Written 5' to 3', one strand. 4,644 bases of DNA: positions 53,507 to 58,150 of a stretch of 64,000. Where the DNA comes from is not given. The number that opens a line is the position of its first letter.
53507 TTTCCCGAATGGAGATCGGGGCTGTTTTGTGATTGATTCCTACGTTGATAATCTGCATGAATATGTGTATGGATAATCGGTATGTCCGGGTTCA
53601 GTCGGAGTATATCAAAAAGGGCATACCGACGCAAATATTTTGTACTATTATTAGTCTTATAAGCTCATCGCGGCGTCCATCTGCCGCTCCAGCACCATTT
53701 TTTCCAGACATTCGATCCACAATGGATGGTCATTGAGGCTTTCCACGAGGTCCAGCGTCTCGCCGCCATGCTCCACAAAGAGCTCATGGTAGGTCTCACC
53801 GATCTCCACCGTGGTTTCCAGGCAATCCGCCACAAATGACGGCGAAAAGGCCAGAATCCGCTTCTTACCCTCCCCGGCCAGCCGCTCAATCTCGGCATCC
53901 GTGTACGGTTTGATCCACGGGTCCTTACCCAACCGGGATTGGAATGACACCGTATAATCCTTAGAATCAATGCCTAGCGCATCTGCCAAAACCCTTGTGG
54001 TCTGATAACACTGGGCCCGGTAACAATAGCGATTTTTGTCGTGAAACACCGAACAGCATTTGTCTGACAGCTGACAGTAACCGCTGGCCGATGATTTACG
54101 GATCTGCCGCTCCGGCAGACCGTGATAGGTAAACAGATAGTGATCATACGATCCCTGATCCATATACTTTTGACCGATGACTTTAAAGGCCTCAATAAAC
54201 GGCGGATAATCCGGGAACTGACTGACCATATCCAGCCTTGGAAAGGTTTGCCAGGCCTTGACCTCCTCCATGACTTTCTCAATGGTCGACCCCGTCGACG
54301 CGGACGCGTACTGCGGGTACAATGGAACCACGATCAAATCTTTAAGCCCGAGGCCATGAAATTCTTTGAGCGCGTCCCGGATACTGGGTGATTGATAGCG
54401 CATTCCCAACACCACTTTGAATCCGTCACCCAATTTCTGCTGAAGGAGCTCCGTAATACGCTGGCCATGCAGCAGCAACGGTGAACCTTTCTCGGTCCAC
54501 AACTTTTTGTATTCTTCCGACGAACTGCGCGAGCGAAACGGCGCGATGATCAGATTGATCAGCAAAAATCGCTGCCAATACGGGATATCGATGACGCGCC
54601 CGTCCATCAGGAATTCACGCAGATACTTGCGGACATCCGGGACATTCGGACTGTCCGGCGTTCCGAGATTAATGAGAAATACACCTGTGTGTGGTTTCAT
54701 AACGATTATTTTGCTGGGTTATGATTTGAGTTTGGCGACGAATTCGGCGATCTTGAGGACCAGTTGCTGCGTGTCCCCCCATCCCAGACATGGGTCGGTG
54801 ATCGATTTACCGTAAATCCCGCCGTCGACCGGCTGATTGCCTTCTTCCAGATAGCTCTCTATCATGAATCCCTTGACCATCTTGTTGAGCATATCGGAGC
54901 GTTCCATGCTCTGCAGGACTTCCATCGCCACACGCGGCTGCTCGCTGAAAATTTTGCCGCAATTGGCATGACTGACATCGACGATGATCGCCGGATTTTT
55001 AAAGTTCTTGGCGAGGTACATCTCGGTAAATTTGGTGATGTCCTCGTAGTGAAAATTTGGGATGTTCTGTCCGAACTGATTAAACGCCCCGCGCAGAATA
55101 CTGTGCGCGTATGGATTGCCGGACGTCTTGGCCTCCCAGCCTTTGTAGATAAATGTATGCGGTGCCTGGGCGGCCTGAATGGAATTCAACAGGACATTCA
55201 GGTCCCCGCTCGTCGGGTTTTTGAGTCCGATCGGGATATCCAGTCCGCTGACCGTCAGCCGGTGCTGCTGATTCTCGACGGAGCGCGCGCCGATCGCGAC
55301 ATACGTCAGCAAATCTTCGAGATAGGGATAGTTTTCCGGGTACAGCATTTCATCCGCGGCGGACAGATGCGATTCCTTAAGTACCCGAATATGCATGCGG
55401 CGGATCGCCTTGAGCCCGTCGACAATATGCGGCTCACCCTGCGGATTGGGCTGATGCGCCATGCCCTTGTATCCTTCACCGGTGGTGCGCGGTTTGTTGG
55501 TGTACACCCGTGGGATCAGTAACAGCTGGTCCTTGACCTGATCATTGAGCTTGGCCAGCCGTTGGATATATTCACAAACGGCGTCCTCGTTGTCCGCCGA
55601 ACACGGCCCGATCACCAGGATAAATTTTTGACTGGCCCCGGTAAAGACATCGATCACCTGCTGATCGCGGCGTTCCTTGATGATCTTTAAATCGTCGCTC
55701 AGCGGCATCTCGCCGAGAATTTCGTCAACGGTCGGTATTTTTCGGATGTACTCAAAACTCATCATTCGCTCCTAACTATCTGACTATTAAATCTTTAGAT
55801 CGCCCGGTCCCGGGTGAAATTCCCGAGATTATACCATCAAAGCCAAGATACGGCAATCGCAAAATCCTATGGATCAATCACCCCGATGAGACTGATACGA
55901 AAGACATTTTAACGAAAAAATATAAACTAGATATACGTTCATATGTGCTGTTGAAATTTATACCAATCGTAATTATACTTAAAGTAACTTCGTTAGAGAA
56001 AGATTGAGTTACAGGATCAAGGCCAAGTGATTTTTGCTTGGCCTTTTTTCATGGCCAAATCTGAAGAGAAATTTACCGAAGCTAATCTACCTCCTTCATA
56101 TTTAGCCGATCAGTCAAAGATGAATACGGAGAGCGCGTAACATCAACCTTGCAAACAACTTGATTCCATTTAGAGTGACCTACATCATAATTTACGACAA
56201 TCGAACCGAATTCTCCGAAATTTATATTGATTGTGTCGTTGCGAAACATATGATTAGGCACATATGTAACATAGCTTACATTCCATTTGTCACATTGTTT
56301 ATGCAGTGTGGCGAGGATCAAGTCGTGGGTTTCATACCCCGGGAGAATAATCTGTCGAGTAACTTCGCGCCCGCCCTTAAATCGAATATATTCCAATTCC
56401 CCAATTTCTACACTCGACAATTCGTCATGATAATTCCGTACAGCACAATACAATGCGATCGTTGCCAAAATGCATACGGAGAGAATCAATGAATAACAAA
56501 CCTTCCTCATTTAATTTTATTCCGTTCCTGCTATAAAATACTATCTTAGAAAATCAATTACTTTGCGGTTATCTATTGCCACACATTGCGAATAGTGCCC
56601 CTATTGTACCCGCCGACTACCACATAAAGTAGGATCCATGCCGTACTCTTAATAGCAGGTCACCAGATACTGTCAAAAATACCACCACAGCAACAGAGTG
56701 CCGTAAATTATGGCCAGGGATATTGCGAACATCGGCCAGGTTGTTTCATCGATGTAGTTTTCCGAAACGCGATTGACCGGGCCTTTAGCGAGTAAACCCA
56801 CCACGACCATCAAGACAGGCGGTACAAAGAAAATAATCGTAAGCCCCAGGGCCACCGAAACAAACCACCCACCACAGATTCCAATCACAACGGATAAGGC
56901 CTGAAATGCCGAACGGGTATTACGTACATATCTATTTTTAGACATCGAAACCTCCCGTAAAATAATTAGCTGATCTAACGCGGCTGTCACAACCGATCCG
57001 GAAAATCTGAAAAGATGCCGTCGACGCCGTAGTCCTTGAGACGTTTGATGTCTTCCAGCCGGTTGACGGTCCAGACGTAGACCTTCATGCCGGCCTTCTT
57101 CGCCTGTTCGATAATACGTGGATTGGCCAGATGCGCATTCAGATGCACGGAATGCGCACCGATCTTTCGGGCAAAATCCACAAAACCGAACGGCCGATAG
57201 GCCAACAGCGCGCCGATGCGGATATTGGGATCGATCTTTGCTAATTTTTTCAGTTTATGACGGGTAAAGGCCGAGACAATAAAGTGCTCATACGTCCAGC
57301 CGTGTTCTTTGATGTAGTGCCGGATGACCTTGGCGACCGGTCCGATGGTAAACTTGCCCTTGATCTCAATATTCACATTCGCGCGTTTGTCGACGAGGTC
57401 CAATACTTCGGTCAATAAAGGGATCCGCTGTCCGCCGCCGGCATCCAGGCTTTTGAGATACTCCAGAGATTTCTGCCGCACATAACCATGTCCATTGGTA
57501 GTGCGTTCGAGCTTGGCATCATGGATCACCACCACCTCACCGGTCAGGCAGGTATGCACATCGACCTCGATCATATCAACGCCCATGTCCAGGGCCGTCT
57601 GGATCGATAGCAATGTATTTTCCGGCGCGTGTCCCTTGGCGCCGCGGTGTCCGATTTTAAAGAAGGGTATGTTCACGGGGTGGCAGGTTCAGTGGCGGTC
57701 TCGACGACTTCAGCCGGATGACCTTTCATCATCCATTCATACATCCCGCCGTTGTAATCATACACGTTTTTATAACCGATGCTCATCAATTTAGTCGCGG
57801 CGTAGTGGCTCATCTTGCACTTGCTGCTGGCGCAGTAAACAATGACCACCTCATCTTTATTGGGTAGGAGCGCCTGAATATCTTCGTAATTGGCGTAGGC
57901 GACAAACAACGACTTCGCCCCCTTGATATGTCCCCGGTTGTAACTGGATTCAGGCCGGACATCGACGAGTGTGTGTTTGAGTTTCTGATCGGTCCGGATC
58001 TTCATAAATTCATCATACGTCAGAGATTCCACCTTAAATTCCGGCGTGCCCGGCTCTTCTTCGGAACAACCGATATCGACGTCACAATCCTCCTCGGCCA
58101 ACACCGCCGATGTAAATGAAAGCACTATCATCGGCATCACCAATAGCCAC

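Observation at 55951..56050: Orphan promoter plus terminator unit: candidate about 65-nt sRNA in an AT-rich gap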

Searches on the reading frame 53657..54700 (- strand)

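Call 9: search_protein_families(library=pfam, proteins=[window:53657-54700:-], max_evalue=0.01)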
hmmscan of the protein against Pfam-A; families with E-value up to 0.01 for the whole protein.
window:53657-54700:- (347 aa): 2 families
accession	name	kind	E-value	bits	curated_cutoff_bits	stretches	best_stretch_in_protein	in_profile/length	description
PF00762.24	Ferrochelatase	-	1.2e-97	327.2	27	1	5-339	2-316/317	Ferrochelatase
PF01903.22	CbiX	-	0.0017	19.1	22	0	96-127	28-60/106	CbiX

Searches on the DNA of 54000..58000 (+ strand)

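Call 4: search_rna_families(source=window, start=54000, end=58000, threshold=evalue, max_evalue=10, show_alignments=3)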
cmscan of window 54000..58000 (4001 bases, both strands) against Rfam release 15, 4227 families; matches with E-value up to 10: 5.
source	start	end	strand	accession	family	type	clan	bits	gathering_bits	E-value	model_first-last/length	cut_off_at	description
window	57709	57765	-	RF01150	sR11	Gene; snRNA; snoRNA; CD-box;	-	24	39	0.19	1-57/57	no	Small nucleolar RNA sR11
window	55701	55770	-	RF00157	SNORD39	Gene; snRNA; snoRNA; CD-box;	CL00057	18.5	35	1.9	1-80/80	no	Small nucleolar RNA SNORD55/SNORD39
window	55697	55769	-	RF01152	sR1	Gene; snRNA; snoRNA; CD-box;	-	16.7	45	0.46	1-57/57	no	Small nucleolar RNA sR1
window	57708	57765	-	RF01310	sR7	Gene; snRNA; snoRNA; CD-box;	-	15.1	37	4.4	1-57/57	no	Small nucleolar RNA sR7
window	57708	57765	-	RF01134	sR30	Gene; snRNA; snoRNA; CD-box;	-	13.7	38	4.4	1-57/57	no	Small nucleolar RNA sR30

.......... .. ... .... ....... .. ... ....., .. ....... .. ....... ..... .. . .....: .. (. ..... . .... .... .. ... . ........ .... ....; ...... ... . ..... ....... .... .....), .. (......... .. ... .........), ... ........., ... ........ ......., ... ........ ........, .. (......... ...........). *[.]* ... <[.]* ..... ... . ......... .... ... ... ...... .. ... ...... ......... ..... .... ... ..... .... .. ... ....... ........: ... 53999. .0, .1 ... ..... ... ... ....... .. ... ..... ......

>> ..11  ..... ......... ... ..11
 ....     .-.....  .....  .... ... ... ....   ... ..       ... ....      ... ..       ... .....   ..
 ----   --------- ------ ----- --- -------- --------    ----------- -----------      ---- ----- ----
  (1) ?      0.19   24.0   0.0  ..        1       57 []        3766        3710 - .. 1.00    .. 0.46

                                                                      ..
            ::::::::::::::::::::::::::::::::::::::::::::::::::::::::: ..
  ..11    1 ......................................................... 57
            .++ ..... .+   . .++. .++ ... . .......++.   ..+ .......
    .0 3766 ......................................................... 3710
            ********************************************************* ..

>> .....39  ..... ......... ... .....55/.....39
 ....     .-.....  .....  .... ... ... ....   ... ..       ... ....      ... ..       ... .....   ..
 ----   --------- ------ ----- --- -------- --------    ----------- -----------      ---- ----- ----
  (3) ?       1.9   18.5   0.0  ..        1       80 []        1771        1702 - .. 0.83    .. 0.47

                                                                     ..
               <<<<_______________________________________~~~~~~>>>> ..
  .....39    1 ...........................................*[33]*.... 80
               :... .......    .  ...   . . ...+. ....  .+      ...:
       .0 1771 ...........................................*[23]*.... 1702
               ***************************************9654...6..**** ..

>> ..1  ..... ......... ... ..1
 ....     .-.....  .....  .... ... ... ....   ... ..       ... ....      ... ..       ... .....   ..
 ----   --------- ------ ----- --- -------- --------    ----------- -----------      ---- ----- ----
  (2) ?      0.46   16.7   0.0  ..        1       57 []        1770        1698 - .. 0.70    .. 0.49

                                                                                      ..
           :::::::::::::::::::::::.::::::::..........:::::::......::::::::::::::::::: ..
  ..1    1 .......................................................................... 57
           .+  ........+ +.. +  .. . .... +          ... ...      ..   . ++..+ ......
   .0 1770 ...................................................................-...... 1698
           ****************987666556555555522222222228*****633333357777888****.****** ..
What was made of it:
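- On Any curated RNA family (Rfam 15): No hit overlaps 55951-56050, even at E <= 10 (call 4).
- Tried and rejected: Rfam: nothing in the region at E <= 10 (call 4).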

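Call 29: search_dna_similar(query=window:55860-56990:+, collection=phages, mode=distant, max_evalue=0.01, max_rows=10)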
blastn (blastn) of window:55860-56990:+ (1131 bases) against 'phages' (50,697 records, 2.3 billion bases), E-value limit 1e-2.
No match.

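Call 30: search_dna_similar(query=window:55860-56990:+, collection=plasmids, mode=distant, max_evalue=0.01, max_rows=10)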
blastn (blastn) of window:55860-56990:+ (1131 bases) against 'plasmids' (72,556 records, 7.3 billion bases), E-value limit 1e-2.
No match.
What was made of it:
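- Tried and rejected: Phage and plasmid BLAST: no match (calls 29, 30).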

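Call 51: build_rna_model(alignment_id=A4, structure=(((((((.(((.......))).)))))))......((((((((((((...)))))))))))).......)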
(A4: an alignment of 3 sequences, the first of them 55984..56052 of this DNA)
Model R1 built from alignment A4 (3 sequences, 69 columns); structure: as given.
model positions 69; base pairs 22; branch points 1; effective number of sequences 1.32; information 0.815 bits per position. Calibrated on 0.2 Mb of random sequence (short: E-values are rough).
structure used (alignment columns):
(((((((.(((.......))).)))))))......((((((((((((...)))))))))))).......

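Call 52: search_with_rna_model(model_id=R1, sources=[window, L083, L084, L085, L086, L087, L088, L089, L090, L091, L094, L095, L096, L001, L002, L003, L027, L032, L079], max_evalue=10)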
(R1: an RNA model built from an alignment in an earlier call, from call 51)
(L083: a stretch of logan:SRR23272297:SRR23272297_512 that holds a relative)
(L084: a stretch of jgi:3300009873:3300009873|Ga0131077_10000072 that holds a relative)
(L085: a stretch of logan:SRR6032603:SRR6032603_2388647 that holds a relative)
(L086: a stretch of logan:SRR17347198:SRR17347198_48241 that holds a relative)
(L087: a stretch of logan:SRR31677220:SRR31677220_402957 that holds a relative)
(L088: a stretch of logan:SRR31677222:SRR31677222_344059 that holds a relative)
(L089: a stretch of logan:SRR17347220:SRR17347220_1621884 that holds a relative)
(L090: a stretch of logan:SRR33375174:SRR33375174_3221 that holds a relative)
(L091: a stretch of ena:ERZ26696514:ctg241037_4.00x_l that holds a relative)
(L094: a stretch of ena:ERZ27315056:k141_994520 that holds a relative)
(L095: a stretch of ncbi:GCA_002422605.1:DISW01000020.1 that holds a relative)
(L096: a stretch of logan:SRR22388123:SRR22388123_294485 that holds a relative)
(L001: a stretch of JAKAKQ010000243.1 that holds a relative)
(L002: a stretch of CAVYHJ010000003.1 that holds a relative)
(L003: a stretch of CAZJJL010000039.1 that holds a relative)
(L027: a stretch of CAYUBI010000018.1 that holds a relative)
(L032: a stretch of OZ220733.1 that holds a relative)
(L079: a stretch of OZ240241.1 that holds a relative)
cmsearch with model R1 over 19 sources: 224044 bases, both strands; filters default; matches with E-value up to 10: 3.
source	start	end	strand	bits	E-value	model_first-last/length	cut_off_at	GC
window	55984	56052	+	103.8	5.2e-19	1-69/69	no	0.38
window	56019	56045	-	14.4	2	36-62/69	no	0.44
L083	848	908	+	13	4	1-69/69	no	0.39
